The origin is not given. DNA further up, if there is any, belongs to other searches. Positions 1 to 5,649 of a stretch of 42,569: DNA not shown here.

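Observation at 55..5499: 1.8k-aa pseudokinase - STAND NTPase - TPR - GAF - GGDEF - GAF fusion encoded head-on among core genes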

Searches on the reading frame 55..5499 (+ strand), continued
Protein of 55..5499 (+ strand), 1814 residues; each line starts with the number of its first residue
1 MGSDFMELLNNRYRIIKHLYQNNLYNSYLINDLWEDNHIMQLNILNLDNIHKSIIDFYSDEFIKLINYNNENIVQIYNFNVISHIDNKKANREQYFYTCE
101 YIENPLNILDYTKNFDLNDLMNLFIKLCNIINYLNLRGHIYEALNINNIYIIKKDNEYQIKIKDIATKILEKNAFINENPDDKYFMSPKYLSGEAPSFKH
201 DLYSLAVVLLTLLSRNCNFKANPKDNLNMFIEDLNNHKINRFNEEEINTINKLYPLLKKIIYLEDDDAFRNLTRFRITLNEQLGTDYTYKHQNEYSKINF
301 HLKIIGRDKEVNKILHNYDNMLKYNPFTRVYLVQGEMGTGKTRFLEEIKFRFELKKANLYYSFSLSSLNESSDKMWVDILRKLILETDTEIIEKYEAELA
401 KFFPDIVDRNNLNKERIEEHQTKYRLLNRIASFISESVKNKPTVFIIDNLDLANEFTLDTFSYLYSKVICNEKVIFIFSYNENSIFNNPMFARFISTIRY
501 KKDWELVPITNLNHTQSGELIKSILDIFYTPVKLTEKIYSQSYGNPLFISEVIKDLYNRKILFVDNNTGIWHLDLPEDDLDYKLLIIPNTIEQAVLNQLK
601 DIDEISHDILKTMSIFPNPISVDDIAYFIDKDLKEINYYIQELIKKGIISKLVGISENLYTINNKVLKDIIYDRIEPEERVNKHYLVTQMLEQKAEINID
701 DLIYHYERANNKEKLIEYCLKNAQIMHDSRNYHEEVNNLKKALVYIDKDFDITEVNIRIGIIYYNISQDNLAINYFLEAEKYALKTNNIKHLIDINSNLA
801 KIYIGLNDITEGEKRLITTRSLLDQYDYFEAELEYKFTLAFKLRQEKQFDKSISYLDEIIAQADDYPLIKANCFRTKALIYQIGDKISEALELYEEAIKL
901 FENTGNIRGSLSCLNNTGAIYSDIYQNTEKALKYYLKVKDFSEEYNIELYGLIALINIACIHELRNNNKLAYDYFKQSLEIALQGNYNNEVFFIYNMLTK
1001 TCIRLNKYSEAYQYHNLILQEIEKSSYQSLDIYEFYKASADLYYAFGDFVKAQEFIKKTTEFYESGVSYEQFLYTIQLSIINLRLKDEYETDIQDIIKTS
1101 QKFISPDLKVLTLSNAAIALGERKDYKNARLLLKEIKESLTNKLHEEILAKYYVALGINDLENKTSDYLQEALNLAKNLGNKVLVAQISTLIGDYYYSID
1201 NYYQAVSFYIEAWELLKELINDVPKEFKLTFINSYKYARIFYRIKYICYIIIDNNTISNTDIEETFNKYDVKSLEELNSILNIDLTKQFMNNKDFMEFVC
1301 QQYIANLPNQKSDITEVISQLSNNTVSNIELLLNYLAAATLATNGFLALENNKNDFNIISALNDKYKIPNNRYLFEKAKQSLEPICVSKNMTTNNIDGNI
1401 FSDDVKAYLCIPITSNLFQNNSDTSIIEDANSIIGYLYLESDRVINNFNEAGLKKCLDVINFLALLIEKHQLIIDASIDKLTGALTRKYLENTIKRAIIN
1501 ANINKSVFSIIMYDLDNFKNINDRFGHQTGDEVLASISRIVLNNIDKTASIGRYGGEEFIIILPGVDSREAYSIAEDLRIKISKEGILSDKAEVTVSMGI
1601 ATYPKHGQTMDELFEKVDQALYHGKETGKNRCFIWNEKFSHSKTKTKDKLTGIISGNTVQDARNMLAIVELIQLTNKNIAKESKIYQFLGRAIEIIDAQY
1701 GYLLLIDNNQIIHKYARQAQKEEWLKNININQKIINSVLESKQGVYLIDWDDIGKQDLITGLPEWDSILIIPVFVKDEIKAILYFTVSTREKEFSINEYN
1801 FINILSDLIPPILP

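Call 21: find_encoding_contigs(protein=P0001, flank=10000, max_places=4)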
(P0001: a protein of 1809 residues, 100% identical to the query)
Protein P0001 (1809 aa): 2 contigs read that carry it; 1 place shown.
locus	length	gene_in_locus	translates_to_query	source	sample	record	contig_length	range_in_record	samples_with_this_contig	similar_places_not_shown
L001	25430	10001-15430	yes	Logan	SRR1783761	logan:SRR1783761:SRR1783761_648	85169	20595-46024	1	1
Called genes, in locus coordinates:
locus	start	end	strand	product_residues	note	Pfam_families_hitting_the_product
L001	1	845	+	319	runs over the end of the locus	PF00348:polyprenyl_synt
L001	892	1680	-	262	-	-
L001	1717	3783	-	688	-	PF07992:Pyr_redox_2, PF00070:Pyr_redox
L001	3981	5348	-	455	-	PF00860:Xan_ur_permease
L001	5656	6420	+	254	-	PF14808:TMEM164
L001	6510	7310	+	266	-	PF14808:TMEM164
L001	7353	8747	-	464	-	PF00860:Xan_ur_permease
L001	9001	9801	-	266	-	PF00459:Inositol_P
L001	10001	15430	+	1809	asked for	PF00069:Pkinase, PF13191:AAA_16, PF13401:AAA_22 (faint), PF13424:TPR_12 (faint), PF00990:GGDEF, PF13185:GAF_2 (weak)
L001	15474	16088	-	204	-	PF20329:DUF6624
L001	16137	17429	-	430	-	PF00206:Lyase_1, PF10397:ADSL_C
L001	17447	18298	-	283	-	PF00763:THF_DHG_CYH, PF02882:THF_DHG_CYH_C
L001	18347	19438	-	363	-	PF00266:Aminotran_5, PF01053:Cys_Met_Meta_PP (weak), PF00155:Aminotran_1_2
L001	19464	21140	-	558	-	PF01268:FTHFS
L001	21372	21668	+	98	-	PF12822:ECF_trnsprt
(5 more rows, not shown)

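Call 22: search_protein_families(library=padloc, proteins=[window:55-5499:+], max_evalue=0.01)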
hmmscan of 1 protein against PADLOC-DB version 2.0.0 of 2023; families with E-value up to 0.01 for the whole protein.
window:55-5499:+ (1814 aa): 3 families
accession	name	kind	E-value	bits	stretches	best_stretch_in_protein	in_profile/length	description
PDLC03920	MkoA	-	1.4e-07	28.2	1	8-302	6-294/1112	-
PDLC04042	PD-T4-6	-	7.8e-06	23.7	1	68-282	66-272/292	-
PDLC04053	PD-T4-6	-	0.0071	13.8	0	13-222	11-214/311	-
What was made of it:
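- On Avs-type / STAND anti-phage defence systems: PADLOC gives only kinase-fold hits to MkoA and PD-T4-6 (call 22).
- PADLOC gives weak kinase-domain matches to the defence proteins MkoA (1.4e-7) and PD-T4-6 (7.8e-6) (call 22). The PADLOC hits cover only the kinase fold (call 22).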

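Call 23: find_related_loci(query=window:55-5499:+, collection=genome_contigs, flank=8000)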
Query window:55-5499:+ (1814 aa) in genome_contigs; peptide patterns used: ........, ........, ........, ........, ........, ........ (x = any residue, [..] = any of these).
14 stretches matched a pattern; 1 encode a relative of the query (tblastn E <= 1e-3); 1 distinct loci.
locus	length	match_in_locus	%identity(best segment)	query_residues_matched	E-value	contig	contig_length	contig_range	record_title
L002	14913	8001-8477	33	1476-1633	9e-23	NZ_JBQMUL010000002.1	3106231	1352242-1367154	MAG: Methylophilus sp. isolate Hpa-523 contig_523, whole genome shotgun sequence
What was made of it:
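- Tried and rejected: Genome-collection scan (call 23).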

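Call 31: find_encoding_contigs(protein=P0007, flank=8000, max_places=2)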
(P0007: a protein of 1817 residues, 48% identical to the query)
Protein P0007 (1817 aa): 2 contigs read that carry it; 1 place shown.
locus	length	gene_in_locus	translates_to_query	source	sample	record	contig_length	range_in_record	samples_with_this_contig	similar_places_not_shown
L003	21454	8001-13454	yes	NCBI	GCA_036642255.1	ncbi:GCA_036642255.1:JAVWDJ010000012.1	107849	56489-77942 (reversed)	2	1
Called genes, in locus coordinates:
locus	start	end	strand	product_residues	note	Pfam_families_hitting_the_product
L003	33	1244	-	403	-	PF07690:MFS_1, PF13347:MFS_2, PF03209:PUCC, PF07690:MFS_1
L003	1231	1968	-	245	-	PF03009:GDPD, PF13653:GDPD_2 (weak)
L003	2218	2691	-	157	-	-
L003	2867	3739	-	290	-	PF14512:TM1586_NiRdase, PF00881:Nitroreductase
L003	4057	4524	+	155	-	PF01243:PNPOx_N, PF12900:Pyridox_ox_2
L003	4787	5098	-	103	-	-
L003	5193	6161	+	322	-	PF04463:2-thiour_desulf, PF08349:DUF1722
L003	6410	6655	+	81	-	-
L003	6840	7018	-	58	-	PF01925:TauE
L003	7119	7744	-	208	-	PF01925:TauE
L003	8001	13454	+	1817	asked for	PF00069:Pkinase, PF07714:PK_Tyr_Ser-Thr (faint), PF13191:AAA_16, PF13401:AAA_22 (faint), PF25058:ARM_TT21 (faint), PF07719:TPR_2 (faint), PF00990:GGDEF, PF13185:GAF_2 (weak), +3 more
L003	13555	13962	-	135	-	PF01638:HxlR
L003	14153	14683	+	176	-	PF00583:Acetyltransf_1, PF13673:Acetyltransf_10 (weak), PF13508:Acetyltransf_7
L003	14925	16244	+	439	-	-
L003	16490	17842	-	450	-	PF05958:tRNA_U5-meth_tr, PF02475:TRM5-TYW2_MTfase (weak), PF03602:Cons_hypoth95 (weak), PF05175:MTS, PF09445:Methyltransf_15 (weak), PF13847:Methyltransf_31, PF13649:Methyltransf_25 (weak)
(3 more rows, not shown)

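Call 32: find_encoding_contigs(protein=P0047, flank=8000, max_places=2)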
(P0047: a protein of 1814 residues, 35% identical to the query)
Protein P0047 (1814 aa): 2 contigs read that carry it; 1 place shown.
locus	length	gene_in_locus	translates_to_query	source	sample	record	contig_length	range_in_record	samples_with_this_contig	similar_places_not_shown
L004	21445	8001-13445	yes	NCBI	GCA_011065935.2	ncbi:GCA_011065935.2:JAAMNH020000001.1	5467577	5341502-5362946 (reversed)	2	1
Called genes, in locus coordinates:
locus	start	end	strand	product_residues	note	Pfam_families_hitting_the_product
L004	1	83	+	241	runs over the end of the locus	PF00005:ABC_tran, PF13304:AAA_21 (weak)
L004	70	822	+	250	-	PF12730:ABC2_membrane_4, PF10920:DUF2705 (faint)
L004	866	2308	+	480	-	PF00672:HAMP (faint), PF00512:HisKA, PF02518:HATPase_c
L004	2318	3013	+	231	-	PF00072:Response_reg, PF00486:Trans_reg_C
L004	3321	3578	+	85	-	-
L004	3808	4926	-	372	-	PF13487:HD_5, PF01966:HD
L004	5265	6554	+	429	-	PF09587:PGA_cap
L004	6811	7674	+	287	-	PF02810:SEC-C, PF00557:Peptidase_M24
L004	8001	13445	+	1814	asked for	PF00069:Pkinase, PF07714:PK_Tyr_Ser-Thr, PF13191:AAA_16, PF13374:TPR_10 (faint), PF13424:TPR_12 (weak), PF13185:GAF_2 (faint), PF00990:GGDEF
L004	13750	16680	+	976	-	PF00675:Peptidase_M16 (faint), PF05193:Peptidase_M16_C, PF08367:M16C_assoc, PF22516:PreP_C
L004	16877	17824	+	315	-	PF00389:2-Hacid_dh, PF02826:2-Hacid_dh_C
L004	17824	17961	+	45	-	-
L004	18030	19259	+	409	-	PF00994:MoCF_biosynth, PF18146:CinA_KH, PF02464:CinA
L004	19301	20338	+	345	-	PF03447:NAD_binding_3 (faint), PF00742:Homoserine_dh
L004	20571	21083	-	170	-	PF00210:Ferritin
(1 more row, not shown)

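Call 34: find_encoding_contigs(protein=P0099, flank=6000, max_places=2)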
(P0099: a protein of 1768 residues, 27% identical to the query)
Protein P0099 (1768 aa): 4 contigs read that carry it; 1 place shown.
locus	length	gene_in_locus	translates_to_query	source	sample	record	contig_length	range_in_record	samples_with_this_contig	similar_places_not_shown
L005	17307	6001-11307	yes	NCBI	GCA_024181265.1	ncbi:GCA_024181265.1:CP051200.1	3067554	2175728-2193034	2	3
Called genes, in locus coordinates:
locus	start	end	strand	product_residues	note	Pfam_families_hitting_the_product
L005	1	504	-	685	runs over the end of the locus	PF17191:RecG_wedge, PF00270:DEAD, PF04851:ResIII, PF00271:Helicase_C, PF22590:Cas3-like_C_2 (weak), PF19833:RecG_dom3_C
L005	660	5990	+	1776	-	PF13424:TPR_12 (faint), PF00990:GGDEF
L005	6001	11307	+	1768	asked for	PF13424:TPR_12 (weak), PF00990:GGDEF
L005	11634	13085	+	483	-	PF03577:Peptidase_C69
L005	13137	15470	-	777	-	PF07695:7TMR-DISM_7TM, PF00015:MCPsignal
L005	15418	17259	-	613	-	PF05496:RuvB_N (faint), PF13177:DNA_pol3_delta2, PF00004:AAA, PF22608:DNAX_ATPase_lid, PF12169:DNA_pol3_gamma3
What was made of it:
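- Some genomes carry two or more paralogues, including a tandem pair in Treponema (call 34).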

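Call 35: find_encoding_contigs(protein=P0081, flank=6000, max_places=2)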
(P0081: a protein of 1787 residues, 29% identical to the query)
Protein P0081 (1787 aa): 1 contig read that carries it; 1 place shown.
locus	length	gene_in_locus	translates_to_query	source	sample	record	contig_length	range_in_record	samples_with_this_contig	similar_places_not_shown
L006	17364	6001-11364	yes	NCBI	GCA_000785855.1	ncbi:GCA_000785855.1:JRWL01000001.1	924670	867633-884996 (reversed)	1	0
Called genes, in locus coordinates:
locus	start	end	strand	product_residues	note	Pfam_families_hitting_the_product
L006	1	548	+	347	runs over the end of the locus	PF09992:NAGPA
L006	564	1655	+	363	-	-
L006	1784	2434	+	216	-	PF02163:Peptidase_M50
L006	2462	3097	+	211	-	PF02390:Methyltransf_4, PF13847:Methyltransf_31, PF08242:Methyltransf_12 (weak), PF13649:Methyltransf_25 (weak)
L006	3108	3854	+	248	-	PF00106:adh_short, PF08659:KR, PF23441:SDR (faint), PF01370:Epimerase (faint), PF13561:adh_short_C2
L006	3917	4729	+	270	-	-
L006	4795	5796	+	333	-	PF01678:DAP_epimerase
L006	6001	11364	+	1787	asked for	PF13191:AAA_16, PF13401:AAA_22 (faint), PF24883:NPHP3_N (weak), PF13424:TPR_12 (faint), PF00990:GGDEF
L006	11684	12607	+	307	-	PF00753:Lactamase_B, PF23023:Anti-Pycsar_Apyc1, PF12706:Lactamase_B_2 (weak)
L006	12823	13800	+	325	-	PF01183:Glyco_hydro_25, PF01471:PG_binding_1, PF09374:PG_binding_3 (faint), PF01471:PG_binding_1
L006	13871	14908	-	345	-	PF13487:HD_5, PF01966:HD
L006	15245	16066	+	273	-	PF00657:Lipase_GDSL, PF13472:Lipase_GDSL_2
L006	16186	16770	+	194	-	PF07467:BLIP, PF12978:DUF3862 (weak), PF07467:BLIP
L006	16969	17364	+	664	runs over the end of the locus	PF02743:dCache_1, PF22673:MCP-like_PDC_1 (faint), PF00015:MCPsignal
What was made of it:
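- Tried and rejected: Nearby HD-GYP-like genes (calls 32, 35).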

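Call 60: find_encoding_contigs(protein=P0002, flank=8000, max_places=2)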
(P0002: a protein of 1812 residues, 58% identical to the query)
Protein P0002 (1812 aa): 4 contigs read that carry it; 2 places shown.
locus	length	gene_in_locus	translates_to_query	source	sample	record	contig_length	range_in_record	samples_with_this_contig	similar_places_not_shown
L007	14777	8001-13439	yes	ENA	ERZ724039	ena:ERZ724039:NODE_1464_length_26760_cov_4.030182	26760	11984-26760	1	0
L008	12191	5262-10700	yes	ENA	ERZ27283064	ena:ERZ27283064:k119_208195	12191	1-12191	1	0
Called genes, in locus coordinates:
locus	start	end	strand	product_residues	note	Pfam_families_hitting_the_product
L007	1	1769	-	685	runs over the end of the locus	PF07992:Pyr_redox_2, PF13454:NAD_binding_9 (faint), PF00070:Pyr_redox (weak)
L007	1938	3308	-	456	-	PF00860:Xan_ur_permease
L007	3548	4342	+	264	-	PF14808:TMEM164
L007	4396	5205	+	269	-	PF14808:TMEM164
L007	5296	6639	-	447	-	PF00860:Xan_ur_permease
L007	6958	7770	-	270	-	PF00459:Inositol_P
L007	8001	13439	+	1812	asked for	PF00069:Pkinase, PF13191:AAA_16, PF13401:AAA_22 (faint), PF07719:TPR_2 (faint), PF13374:TPR_10 (faint), PF13424:TPR_12 (faint), PF00990:GGDEF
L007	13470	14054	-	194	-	PF20329:DUF6624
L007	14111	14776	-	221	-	?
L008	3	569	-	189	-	?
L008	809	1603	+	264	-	PF14808:TMEM164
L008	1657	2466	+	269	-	PF14808:TMEM164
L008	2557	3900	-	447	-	PF00860:Xan_ur_permease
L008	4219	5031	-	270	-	PF00459:Inositol_P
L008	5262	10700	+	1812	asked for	PF00069:Pkinase, PF13191:AAA_16, PF13401:AAA_22 (faint), PF07719:TPR_2 (faint), PF13374:TPR_10 (faint), PF13424:TPR_12 (faint), PF00990:GGDEF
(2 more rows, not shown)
